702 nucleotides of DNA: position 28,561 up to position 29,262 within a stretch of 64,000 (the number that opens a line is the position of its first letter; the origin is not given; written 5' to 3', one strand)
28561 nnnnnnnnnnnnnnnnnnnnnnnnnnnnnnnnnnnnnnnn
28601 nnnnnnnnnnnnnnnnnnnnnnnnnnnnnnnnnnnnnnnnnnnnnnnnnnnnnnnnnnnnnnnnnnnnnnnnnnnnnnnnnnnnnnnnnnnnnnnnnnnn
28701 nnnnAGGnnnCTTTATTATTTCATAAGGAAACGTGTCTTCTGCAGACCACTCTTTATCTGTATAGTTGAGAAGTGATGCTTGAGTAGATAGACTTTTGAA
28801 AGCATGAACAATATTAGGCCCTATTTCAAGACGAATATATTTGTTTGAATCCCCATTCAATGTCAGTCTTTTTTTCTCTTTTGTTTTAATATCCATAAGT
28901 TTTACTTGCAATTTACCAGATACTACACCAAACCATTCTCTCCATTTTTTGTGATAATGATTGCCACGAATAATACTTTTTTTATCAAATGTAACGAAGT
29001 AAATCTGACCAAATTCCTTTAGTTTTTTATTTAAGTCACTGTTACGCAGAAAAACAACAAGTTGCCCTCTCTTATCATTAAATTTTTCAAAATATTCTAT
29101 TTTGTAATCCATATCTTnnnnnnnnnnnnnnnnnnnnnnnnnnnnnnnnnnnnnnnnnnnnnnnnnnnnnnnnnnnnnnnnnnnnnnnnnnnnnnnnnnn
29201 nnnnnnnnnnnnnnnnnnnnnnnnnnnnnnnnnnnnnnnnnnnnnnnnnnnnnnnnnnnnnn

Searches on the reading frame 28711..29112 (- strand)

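Call 67: search_protein_families(library=pfam, proteins=[window:28711-29112:-], max_evalue=0.001)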
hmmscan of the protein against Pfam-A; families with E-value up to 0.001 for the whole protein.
window:28711-29112:- (134 aa): 3 families
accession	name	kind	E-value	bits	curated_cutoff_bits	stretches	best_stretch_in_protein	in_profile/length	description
PF05523.17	FdtA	-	3.4e-14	53.2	23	1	1-126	1-118/131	WxcM-like, C-terminal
PF14667.12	Polysacc_synt_C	-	9.9e-13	48.6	28.7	1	12-110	2-90/111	Polysaccharide biosynthesis C-terminal domain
PF00908.23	dTDP_sugar_isom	-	1.4e-05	25.4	27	1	9-126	13-137/168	dTDP-4-dehydrorhamnose 3,5-epimerase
